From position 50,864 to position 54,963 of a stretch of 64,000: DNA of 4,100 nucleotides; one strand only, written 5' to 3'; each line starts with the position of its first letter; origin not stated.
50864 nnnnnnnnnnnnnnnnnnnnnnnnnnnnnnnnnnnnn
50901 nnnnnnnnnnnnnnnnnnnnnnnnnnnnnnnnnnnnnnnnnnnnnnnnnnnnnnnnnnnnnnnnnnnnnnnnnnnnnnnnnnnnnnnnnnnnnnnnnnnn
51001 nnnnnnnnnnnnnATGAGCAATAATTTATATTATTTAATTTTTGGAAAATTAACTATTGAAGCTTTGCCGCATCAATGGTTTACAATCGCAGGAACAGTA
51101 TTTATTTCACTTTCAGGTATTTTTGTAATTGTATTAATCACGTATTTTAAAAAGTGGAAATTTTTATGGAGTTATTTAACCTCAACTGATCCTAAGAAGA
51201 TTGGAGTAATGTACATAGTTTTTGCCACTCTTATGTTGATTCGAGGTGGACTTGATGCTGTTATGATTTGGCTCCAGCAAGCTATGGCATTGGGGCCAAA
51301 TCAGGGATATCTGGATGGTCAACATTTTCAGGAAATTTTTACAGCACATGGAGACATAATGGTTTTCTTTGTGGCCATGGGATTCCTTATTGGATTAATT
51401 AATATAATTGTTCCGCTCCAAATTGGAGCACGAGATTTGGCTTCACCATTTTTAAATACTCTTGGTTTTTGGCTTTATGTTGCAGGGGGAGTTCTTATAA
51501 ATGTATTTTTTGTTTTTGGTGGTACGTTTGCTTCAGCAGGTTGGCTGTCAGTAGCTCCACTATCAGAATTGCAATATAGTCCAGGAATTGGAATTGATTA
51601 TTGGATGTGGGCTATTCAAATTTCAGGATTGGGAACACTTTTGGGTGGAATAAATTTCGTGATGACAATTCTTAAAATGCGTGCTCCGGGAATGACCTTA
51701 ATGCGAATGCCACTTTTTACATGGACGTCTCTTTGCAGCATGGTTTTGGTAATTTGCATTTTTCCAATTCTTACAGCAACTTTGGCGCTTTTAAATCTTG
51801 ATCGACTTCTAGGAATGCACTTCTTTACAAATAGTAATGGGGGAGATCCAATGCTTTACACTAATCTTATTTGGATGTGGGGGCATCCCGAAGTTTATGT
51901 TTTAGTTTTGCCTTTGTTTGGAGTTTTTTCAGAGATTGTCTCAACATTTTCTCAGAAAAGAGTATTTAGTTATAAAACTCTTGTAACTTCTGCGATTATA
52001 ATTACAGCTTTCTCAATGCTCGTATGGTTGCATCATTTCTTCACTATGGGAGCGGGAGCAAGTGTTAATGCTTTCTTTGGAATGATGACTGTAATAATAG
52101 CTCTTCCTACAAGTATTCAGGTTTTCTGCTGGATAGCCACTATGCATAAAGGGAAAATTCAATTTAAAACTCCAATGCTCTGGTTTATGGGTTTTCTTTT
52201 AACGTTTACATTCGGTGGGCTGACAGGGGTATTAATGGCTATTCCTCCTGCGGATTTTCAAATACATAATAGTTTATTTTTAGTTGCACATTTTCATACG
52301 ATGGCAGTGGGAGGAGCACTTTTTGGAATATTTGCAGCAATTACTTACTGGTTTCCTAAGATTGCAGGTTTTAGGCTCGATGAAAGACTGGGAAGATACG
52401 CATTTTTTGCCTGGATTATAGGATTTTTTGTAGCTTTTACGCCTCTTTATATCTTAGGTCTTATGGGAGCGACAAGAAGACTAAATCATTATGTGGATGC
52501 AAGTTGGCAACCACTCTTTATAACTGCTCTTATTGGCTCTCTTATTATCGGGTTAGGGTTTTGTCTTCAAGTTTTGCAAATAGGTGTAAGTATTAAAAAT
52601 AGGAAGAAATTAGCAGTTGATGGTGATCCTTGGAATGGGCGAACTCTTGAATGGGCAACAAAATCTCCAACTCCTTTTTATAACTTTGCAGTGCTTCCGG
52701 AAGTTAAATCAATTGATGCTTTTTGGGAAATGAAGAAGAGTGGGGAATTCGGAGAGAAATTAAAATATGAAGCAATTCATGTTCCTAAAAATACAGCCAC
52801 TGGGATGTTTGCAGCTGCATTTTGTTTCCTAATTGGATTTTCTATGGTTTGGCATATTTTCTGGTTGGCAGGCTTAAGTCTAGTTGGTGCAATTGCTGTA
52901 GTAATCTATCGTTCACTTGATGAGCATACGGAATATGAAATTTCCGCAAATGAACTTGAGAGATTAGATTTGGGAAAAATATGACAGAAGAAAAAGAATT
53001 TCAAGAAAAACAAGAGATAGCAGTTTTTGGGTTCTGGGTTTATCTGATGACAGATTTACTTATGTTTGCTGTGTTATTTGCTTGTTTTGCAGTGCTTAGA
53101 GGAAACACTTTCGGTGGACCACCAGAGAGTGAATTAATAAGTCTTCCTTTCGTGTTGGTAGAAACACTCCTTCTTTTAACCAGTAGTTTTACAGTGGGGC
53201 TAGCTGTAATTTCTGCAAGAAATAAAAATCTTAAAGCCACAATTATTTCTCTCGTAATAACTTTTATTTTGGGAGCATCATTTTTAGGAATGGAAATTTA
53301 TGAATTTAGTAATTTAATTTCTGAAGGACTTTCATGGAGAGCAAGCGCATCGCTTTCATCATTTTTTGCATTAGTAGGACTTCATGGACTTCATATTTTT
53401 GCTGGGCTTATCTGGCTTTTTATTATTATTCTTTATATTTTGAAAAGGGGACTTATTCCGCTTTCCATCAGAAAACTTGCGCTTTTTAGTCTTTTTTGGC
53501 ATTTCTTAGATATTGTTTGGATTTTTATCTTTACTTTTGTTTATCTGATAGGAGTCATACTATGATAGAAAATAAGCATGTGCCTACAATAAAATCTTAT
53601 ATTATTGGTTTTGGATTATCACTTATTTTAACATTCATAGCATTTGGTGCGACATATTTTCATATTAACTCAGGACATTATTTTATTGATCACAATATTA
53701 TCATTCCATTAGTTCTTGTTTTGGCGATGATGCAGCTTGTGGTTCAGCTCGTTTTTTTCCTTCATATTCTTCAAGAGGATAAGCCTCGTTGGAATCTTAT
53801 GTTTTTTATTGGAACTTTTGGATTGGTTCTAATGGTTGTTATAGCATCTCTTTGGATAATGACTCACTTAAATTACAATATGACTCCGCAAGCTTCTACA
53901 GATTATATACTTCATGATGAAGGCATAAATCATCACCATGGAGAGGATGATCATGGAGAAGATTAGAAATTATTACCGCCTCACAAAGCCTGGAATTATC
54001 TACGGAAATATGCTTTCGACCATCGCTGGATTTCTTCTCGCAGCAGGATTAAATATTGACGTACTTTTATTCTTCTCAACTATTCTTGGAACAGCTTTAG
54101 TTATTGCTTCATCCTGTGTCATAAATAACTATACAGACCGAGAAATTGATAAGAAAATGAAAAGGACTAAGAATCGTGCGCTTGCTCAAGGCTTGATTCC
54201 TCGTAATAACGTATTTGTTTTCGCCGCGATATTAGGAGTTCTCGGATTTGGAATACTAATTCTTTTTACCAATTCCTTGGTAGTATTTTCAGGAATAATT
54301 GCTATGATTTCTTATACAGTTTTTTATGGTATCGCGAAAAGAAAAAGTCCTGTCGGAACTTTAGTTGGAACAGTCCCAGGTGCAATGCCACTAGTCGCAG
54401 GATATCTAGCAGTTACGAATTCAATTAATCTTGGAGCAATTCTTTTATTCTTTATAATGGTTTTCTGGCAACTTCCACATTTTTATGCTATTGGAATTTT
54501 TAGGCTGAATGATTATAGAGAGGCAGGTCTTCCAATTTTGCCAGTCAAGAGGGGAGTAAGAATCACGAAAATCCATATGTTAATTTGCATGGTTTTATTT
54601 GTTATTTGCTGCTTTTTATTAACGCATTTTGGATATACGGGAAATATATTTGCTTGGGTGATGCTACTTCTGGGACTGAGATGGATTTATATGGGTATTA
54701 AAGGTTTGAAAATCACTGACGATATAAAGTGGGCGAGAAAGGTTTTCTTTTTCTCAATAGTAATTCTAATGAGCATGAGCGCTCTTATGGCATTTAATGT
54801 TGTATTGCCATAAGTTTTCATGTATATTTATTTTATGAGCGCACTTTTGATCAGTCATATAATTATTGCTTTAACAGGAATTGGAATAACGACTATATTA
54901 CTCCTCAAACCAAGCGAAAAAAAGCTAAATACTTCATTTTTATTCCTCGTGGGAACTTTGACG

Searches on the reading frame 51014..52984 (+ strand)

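Call 16: search_protein_families(library=pfam, proteins=[window:51014-52984:+], max_evalue=0.001)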
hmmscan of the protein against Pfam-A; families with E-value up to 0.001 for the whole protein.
window:51014-52984:+ (656 aa): 1 family
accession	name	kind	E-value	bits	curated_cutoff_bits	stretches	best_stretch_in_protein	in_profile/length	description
PF00115.25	COX1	-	1.8e-138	462.5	34.8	1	62-511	1-436/436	Cytochrome C and Quinol oxidase polypeptide I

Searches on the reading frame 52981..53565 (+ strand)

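Call 16: search_protein_families(library=pfam, proteins=[window:52981-53565:+], max_evalue=0.001)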
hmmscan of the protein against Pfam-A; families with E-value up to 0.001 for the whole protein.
window:52981-53565:+ (194 aa): 1 family
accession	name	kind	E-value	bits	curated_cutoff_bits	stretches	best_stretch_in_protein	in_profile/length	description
PF00510.24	COX3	-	1.9e-13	51.3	23.8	1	16-191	78-257/258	Cytochrome c oxidase subunit III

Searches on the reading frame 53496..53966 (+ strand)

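Call 56: search_protein_families(library=pfam, proteins=[window:53496-53966:+], max_evalue=0.001)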
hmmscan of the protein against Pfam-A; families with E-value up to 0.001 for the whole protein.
window:53496-53966:+ (156 aa): 1 family
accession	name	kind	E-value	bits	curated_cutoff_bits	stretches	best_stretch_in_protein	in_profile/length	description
PF03626.19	COX4_pro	-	2.2e-14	54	28.9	1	36-115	1-72/72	Prokaryotic Cytochrome C oxidase subunit IV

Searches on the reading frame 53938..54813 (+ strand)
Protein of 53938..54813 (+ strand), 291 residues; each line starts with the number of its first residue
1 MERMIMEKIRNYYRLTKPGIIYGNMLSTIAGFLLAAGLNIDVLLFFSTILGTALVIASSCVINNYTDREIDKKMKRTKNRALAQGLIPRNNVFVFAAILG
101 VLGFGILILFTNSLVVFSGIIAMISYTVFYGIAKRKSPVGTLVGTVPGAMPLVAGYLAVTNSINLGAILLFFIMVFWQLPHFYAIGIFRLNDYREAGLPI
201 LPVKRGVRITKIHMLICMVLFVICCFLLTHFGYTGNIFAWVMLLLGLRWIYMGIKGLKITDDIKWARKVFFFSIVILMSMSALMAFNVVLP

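Call 56: search_protein_families(library=pfam, proteins=[window:53938-54813:+], max_evalue=0.001)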
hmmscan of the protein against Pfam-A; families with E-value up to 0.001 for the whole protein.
window:53938-54813:+ (291 aa): 1 family
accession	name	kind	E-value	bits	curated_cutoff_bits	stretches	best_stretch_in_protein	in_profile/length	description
PF01040.23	UbiA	-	4.6e-59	200.2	34.2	1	25-274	2-249/250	UbiA prenyltransferase family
